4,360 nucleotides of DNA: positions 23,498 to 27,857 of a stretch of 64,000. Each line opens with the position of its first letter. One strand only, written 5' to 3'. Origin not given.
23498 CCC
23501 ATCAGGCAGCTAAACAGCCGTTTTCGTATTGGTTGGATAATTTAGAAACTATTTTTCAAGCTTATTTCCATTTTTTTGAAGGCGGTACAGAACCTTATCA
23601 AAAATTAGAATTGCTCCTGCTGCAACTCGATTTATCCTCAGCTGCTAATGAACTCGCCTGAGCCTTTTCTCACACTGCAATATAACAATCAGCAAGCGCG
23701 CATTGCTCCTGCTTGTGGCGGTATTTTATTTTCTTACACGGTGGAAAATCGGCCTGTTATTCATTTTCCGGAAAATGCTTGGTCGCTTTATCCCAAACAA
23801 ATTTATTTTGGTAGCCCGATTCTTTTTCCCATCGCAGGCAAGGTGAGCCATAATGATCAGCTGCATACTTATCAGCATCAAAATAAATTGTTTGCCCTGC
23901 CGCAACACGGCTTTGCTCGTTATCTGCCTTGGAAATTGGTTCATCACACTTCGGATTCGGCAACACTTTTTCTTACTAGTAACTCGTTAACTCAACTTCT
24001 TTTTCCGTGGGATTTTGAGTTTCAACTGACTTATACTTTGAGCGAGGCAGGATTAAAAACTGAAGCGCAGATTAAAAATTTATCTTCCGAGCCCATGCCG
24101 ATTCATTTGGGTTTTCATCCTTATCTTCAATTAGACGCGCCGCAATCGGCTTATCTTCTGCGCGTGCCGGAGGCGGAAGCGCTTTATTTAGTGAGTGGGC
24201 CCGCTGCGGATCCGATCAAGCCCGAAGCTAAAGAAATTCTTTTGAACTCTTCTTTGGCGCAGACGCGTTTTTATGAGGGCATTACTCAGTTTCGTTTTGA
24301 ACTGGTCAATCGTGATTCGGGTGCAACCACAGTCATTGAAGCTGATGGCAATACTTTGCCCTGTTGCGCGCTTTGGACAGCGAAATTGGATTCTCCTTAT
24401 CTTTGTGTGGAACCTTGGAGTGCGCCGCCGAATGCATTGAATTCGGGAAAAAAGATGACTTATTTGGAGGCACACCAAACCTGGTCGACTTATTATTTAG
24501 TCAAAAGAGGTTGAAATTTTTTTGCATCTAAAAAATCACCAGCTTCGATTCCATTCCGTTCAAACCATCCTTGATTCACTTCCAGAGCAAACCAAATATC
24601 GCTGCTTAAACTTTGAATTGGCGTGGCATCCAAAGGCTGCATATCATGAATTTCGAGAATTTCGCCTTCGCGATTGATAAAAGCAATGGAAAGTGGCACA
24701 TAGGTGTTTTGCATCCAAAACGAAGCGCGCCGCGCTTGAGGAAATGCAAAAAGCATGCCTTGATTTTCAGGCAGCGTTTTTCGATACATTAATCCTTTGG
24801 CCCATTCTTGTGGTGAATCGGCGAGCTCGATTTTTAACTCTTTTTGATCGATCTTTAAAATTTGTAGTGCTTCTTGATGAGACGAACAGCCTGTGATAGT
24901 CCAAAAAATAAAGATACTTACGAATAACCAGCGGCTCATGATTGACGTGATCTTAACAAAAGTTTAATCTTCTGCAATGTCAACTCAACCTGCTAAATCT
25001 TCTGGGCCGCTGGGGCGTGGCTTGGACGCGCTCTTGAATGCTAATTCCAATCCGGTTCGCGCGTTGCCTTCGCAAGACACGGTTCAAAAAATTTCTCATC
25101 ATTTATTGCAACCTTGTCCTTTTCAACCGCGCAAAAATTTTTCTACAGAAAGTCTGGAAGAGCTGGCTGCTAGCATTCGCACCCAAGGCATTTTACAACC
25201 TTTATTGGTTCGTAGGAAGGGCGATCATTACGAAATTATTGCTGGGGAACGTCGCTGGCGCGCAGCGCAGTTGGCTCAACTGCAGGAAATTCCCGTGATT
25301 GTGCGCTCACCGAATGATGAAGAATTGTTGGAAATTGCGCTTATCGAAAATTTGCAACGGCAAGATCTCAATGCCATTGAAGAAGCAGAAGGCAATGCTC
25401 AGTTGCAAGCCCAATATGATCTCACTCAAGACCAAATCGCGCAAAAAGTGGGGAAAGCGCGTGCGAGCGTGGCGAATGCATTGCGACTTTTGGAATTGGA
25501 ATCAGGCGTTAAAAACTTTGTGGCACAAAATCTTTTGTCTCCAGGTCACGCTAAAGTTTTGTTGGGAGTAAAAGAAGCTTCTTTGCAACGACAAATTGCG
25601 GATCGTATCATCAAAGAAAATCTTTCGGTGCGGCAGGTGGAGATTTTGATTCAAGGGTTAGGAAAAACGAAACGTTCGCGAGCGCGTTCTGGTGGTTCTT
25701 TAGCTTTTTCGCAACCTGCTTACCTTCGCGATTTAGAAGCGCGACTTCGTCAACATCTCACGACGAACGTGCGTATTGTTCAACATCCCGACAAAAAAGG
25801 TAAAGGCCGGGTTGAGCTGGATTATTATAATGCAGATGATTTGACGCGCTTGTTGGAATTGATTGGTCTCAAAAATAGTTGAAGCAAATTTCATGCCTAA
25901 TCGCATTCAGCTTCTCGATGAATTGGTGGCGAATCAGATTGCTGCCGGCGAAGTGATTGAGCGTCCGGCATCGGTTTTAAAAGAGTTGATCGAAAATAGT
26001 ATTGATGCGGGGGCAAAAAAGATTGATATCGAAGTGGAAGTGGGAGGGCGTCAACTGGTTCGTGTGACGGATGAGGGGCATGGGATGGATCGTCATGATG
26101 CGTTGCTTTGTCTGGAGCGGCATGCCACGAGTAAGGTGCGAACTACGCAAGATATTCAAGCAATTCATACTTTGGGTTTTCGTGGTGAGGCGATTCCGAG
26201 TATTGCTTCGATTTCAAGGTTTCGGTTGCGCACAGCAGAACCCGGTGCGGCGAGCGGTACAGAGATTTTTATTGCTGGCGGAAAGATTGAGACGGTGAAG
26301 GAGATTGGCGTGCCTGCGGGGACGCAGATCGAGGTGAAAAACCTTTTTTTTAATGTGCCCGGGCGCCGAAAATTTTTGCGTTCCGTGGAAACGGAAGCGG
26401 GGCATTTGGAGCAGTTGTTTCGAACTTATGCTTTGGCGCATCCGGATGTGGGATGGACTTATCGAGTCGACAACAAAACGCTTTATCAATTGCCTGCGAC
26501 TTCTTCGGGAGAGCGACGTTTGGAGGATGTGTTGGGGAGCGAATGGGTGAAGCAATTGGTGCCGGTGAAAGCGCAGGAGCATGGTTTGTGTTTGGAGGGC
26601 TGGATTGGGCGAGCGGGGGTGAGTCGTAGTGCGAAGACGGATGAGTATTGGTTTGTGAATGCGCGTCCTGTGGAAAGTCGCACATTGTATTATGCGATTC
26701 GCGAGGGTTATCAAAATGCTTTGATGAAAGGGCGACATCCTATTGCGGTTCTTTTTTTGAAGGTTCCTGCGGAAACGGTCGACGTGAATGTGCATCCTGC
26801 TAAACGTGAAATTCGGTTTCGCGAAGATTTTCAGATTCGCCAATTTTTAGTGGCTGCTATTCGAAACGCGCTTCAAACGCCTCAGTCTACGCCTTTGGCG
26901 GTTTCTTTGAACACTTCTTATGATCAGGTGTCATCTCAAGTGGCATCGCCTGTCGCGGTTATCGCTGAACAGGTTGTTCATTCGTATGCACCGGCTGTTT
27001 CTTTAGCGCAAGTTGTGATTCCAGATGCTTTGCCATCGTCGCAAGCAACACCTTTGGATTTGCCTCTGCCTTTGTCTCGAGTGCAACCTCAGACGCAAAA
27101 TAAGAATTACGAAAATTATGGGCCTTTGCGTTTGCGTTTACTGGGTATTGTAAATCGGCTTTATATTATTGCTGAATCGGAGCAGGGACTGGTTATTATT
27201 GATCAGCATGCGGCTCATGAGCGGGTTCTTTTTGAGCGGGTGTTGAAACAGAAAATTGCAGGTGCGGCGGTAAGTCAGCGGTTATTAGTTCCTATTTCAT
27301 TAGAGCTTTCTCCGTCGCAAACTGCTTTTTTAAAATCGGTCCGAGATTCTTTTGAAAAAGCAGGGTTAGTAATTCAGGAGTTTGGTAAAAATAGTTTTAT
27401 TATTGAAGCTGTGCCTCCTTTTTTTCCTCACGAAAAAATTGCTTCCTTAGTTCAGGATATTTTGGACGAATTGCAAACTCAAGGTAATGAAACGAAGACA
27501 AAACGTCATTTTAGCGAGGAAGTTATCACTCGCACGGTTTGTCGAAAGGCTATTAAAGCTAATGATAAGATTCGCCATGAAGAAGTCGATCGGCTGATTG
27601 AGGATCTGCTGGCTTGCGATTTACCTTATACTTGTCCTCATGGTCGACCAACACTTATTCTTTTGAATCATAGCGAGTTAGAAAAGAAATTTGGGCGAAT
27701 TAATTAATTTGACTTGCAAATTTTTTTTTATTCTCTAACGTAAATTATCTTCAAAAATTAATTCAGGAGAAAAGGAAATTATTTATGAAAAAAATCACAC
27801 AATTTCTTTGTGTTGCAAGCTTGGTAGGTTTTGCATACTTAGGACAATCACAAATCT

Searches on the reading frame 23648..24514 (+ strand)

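Call 50: search_protein_families(library=pfam, proteins=[window:23648-24514:+], max_evalue=0.00001)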
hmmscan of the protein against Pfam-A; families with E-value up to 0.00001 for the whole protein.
window:23648-24514:+ (288 aa): 1 family
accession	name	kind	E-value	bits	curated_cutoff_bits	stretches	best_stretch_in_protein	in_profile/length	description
PF01263.26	Aldose_epim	-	2.4e-25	90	27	1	19-164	14-165/299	Aldose 1-epimerase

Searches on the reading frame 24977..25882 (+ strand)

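Call 50: search_protein_families(library=pfam, proteins=[window:24977-25882:+], max_evalue=0.00001)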
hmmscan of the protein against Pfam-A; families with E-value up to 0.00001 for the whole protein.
window:24977-25882:+ (301 aa): 3 families
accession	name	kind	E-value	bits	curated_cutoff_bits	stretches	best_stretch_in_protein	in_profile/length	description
PF02195.25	ParB_N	-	1.3e-35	121.8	26.3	1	35-127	2-95/95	ParB N-terminal domain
PF17762.8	HTH_ParB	-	1.9e-32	111.9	22.6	1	129-226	1-98/102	ParB HTH domain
PF23552.2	ParB_C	-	3.3e-08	33.3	23.8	1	250-296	5-49/50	ParB dimerisation domain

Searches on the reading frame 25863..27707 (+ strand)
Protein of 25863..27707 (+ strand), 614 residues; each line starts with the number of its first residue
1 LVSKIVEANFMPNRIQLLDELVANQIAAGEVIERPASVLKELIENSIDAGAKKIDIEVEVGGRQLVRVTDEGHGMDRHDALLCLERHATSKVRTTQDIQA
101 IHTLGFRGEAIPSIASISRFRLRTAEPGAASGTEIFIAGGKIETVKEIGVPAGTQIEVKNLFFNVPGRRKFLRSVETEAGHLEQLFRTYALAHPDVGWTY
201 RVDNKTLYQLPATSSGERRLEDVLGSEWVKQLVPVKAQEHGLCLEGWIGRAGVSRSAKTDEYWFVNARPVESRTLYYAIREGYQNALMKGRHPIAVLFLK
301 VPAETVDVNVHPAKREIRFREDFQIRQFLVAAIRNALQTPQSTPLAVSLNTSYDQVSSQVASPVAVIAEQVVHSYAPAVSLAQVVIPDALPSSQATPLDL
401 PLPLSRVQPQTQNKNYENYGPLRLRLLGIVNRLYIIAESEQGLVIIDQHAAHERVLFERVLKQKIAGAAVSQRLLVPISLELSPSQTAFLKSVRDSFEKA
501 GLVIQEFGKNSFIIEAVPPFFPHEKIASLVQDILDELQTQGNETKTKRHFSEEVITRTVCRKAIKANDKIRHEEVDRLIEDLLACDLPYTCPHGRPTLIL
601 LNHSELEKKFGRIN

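Call 50: search_protein_families(library=pfam, proteins=[window:25863-27707:+], max_evalue=0.00001)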
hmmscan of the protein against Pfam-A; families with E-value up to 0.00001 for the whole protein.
window:25863-27707:+ (614 aa): 4 families
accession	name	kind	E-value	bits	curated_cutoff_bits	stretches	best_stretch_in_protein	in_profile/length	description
PF08676.16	MutL_C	-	3.1e-39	134.4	25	1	427-569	1-141/142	MutL C terminal dimerisation domain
PF01119.25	DNA_mis_repair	-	3.4e-36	123.9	26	1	221-337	2-118/119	DNA mismatch repair protein, C-terminal domain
PF13589.12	HATPase_c_3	-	3.4e-10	40.5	25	1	36-96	4-67/137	Histidine kinase-, DNA gyrase B-, and HSP90-like ATPase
PF02518.31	HATPase_c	-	2.3e-07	31.7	26.4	1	33-89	4-63/111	Histidine kinase-, DNA gyrase B-, and HSP90-like ATPase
